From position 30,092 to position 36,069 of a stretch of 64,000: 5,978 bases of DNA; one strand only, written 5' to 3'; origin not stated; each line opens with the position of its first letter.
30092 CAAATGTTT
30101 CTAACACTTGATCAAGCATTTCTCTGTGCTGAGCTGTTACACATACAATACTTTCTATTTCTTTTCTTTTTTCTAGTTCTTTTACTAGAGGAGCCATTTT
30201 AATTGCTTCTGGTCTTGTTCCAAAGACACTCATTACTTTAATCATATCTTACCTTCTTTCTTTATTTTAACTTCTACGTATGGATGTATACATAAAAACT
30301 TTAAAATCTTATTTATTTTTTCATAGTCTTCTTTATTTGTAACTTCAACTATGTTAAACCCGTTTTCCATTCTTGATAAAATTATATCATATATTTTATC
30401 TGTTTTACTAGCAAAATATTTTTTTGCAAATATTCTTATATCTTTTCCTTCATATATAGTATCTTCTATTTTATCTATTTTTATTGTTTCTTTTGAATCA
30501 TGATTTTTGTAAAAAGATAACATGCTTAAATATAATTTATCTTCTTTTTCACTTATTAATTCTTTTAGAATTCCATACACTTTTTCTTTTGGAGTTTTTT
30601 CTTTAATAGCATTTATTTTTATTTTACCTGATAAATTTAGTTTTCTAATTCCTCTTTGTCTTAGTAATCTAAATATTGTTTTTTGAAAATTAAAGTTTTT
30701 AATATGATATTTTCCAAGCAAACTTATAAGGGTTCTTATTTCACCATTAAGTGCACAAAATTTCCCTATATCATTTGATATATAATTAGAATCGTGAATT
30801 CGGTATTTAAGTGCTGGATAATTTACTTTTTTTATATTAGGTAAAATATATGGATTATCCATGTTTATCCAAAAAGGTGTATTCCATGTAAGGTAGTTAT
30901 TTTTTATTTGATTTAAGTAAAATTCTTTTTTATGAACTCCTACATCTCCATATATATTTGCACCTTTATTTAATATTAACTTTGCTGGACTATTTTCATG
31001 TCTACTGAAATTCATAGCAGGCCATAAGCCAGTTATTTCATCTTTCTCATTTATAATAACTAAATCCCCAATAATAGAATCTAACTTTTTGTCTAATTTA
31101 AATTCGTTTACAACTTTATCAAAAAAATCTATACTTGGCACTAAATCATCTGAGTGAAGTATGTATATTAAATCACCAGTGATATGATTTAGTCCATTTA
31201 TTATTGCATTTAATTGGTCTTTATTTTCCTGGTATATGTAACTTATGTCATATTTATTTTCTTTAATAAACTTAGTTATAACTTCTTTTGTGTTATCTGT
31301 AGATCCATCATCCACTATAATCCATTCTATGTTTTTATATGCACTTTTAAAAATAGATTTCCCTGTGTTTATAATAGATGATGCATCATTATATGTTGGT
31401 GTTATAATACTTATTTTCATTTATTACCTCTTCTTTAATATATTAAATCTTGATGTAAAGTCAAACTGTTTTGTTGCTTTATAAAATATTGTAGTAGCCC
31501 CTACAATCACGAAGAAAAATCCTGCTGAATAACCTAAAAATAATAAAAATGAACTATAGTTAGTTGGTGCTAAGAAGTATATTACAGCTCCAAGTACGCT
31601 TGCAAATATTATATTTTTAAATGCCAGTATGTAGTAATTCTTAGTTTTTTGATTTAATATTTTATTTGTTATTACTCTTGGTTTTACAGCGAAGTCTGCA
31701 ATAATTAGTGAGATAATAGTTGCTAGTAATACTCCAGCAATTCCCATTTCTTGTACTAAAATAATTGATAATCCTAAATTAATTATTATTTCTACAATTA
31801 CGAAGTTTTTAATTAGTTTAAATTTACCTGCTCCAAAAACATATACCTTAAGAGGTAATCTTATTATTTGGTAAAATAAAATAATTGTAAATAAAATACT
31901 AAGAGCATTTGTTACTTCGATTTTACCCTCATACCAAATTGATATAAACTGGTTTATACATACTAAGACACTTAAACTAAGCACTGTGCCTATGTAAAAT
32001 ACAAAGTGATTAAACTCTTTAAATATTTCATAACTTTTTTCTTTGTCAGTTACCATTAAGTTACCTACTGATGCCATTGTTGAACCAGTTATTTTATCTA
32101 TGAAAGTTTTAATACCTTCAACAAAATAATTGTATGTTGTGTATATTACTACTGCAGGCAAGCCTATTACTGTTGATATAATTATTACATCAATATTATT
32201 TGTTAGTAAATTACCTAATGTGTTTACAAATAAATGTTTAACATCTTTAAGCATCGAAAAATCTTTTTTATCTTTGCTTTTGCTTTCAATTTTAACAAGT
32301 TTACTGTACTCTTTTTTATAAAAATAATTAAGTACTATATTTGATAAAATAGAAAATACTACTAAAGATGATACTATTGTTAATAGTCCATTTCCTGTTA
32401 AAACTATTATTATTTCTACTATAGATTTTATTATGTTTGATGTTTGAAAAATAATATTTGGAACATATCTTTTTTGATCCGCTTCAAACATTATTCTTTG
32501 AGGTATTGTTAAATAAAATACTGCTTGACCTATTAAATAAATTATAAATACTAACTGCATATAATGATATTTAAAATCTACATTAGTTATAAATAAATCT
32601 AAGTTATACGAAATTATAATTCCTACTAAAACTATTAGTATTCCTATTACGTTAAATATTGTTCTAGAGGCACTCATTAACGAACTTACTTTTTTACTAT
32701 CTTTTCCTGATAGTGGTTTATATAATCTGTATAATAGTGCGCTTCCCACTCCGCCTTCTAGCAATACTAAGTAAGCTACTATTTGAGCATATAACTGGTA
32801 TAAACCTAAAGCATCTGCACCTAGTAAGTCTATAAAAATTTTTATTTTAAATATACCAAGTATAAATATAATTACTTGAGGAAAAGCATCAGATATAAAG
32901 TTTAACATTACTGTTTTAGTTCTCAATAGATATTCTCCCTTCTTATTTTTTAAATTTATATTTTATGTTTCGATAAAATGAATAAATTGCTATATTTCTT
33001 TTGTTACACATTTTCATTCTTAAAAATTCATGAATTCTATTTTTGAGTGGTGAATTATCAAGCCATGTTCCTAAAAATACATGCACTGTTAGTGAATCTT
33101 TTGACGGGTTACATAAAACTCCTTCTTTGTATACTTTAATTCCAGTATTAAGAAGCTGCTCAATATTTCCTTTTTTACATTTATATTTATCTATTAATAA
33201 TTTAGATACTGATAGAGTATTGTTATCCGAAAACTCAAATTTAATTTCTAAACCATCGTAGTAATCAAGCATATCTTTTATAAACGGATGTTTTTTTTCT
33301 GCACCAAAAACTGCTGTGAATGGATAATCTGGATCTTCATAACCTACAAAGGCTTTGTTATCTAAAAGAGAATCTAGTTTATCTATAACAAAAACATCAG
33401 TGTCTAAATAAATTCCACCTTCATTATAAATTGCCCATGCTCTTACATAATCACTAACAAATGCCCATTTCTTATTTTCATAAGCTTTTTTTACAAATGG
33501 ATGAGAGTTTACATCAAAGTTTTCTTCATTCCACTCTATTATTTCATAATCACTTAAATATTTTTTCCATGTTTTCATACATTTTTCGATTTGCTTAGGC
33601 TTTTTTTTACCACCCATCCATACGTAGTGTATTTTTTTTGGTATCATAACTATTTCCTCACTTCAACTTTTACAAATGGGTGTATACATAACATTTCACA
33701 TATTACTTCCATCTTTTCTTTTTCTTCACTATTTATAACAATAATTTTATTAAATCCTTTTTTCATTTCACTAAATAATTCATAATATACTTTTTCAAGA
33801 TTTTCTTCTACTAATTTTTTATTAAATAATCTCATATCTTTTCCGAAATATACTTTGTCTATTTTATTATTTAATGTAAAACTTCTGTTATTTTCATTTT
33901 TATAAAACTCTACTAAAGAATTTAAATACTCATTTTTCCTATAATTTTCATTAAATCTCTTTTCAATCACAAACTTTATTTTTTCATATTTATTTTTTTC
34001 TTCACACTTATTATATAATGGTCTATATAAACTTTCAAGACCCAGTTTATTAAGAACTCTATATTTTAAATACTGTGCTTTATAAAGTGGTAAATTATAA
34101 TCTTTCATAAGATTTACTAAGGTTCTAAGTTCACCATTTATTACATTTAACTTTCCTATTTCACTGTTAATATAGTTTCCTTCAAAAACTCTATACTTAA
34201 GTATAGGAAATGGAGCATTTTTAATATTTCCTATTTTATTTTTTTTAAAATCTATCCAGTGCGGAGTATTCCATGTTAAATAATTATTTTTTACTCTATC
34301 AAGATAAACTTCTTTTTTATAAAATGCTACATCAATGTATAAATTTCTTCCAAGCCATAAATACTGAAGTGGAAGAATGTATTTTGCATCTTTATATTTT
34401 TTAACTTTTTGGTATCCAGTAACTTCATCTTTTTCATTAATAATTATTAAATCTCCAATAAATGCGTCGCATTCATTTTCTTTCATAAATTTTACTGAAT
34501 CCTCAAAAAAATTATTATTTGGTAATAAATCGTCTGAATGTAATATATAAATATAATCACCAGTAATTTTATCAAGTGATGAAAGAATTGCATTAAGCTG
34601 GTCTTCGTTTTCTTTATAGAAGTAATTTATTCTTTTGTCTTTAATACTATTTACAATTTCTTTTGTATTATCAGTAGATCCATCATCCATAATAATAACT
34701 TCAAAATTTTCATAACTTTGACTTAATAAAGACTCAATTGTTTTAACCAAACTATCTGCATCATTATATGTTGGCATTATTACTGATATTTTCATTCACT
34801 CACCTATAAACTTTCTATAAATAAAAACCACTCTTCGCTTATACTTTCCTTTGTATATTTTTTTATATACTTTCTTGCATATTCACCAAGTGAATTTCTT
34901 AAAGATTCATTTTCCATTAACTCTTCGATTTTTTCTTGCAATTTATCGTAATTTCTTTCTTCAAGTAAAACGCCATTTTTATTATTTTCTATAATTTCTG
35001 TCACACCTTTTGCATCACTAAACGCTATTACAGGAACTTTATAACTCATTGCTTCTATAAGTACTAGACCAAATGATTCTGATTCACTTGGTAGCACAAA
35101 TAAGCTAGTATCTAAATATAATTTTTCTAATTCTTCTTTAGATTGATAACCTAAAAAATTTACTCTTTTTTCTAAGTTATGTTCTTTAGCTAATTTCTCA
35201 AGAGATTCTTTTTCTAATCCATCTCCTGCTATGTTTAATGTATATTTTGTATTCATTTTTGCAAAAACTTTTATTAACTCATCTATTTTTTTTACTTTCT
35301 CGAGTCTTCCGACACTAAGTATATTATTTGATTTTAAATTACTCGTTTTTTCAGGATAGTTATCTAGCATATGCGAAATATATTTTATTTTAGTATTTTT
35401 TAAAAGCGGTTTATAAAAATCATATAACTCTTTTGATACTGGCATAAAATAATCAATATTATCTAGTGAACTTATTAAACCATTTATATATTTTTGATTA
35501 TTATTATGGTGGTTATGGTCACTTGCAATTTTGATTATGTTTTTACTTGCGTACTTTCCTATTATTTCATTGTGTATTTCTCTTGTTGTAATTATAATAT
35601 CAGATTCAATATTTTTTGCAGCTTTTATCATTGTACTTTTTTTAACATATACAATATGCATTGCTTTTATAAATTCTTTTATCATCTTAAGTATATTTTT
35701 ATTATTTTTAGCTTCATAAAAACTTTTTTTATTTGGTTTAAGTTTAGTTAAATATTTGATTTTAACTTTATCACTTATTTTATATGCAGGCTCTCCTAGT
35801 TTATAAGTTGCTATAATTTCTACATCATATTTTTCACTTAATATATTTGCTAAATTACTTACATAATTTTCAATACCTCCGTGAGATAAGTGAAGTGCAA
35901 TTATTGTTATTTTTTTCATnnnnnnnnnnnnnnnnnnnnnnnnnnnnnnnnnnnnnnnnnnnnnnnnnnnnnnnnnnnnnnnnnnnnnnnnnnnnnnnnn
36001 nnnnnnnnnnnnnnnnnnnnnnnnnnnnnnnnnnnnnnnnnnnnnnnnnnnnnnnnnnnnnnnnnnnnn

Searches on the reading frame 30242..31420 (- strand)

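Call 39: search_protein_families(library=pfam, proteins=[window:30242-31420:-], max_evalue=0.001)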
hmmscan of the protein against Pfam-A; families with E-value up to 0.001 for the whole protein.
window:30242-31420:- (392 aa): 3 families
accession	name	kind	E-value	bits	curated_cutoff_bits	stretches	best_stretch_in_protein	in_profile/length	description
PF00535.33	Glycos_transf_2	-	3e-23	83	23.3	1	4-124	1-119/168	Glycosyl transferase family 2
PF10111.15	Glyco_tranf_2_2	-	1.3e-06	28.5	27.3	1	25-120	22-118/276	Glycosyltransferase like family 2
PF13641.12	Glyco_tranf_2_3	-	3.4e-05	24.4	27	1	3-116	3-119/230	Glycosyltransferase like family 2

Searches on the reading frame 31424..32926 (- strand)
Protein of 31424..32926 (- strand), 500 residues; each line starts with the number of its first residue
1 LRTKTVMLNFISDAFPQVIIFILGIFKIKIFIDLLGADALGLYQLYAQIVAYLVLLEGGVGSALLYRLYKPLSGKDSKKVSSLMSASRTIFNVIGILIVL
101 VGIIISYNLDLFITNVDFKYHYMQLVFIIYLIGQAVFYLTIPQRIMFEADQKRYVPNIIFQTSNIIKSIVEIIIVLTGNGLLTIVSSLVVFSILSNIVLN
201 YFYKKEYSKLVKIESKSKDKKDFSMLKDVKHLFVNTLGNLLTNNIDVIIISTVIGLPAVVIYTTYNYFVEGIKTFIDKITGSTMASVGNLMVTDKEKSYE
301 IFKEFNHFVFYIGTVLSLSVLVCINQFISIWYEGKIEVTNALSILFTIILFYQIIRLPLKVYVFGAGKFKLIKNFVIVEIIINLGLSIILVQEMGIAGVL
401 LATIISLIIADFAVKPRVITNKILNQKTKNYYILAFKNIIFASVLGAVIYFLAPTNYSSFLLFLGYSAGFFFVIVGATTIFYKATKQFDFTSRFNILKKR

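Call 38: search_protein_families(library=pfam, proteins=[window:31424-32926:-], max_evalue=0.001)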
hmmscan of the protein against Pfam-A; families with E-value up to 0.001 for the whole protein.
window:31424-32926:- (500 aa): 2 families
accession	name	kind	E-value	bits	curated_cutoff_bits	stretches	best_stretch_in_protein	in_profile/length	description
PF01943.22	Polysacc_synt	-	3.7e-09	36.9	28.2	1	12-276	7-258/274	Polysaccharide biosynthesis protein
PF13440.11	Polysacc_synt_3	-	0.00095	18.9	23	1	96-332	52-284/293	Polysaccharide biosynthesis protein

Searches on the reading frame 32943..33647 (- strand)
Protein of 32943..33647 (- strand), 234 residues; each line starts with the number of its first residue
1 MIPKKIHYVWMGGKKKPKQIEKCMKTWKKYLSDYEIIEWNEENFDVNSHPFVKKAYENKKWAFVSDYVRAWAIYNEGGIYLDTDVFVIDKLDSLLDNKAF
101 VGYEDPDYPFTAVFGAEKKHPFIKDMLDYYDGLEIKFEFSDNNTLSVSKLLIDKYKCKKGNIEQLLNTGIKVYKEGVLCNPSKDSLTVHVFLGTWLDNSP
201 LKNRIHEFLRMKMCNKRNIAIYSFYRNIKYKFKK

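Call 38: search_protein_families(library=pfam, proteins=[window:32943-33647:-], max_evalue=0.001)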
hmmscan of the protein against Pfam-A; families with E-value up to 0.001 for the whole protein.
window:32943-33647:- (234 aa): 3 families
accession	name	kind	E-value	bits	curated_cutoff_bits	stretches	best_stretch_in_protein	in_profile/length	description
PF04488.21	Gly_transf_sug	-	2.2e-15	57.6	23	1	17-100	1-92/93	Glycosyltransferase sugar-binding region containing DXD motif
PF05704.18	Caps_synth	-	6.1e-12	45.9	24.5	1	4-106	48-155/278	Capsular polysaccharide synthesis protein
PF12919.13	TcdA_TcdB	-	7.4e-08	32.5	23.6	0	4-43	1-39/382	TcdA/TcdB catalytic glycosyltransferase domain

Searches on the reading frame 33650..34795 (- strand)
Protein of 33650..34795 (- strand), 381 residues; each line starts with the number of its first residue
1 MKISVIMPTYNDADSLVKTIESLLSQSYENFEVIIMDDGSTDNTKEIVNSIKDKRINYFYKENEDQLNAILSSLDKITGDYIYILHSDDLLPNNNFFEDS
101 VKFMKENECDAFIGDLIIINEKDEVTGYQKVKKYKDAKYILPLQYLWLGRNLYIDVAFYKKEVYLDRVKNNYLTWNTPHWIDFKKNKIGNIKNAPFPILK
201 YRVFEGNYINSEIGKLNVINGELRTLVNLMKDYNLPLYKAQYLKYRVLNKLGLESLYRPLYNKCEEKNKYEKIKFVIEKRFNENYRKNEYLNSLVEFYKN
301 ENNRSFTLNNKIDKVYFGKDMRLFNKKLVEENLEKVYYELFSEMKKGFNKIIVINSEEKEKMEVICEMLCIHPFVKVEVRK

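Call 38: search_protein_families(library=pfam, proteins=[window:33650-34795:-], max_evalue=0.001)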
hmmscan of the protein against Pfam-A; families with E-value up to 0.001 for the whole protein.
window:33650-34795:- (381 aa): 3 families
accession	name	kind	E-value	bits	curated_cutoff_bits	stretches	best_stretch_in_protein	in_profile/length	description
PF00535.33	Glycos_transf_2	-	1.1e-31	110.5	23.3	1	4-150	1-150/168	Glycosyl transferase family 2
PF13641.12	Glyco_tranf_2_3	-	1.4e-07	32.3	27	1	3-106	3-113/230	Glycosyltransferase like family 2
PF10111.15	Glyco_tranf_2_2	-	3e-07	30.7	27.3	1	4-110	1-112/276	Glycosyltransferase like family 2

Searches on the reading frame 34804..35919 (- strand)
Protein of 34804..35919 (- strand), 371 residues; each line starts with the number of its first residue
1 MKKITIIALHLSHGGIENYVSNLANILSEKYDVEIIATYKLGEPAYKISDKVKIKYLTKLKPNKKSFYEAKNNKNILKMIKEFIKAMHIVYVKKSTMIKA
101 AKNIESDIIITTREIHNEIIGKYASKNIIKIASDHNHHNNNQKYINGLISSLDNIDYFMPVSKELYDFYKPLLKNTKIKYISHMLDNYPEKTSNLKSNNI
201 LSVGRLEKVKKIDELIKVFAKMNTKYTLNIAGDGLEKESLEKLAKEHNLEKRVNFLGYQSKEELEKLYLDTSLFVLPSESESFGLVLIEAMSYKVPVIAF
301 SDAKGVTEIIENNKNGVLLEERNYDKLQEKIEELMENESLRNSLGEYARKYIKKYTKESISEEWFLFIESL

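Call 38: search_protein_families(library=pfam, proteins=[window:34804-35919:-], max_evalue=0.001)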
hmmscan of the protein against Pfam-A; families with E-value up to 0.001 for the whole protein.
window:34804-35919:- (371 aa): 3 families
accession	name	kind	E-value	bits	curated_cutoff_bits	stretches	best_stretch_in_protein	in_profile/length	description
PF00534.26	Glycos_transf_1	-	1.2e-48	165.3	26.4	1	191-350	9-171/172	Glycosyl transferases group 1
PF13692.12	Glyco_trans_1_4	-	2.2e-32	112.7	27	1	198-337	2-142/142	Glycosyl transferases group 1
PF20706.3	GT4-conflict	-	1.2e-11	44.7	26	1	189-315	189-325/385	Family 4 Glycosyltransferase in conflict systems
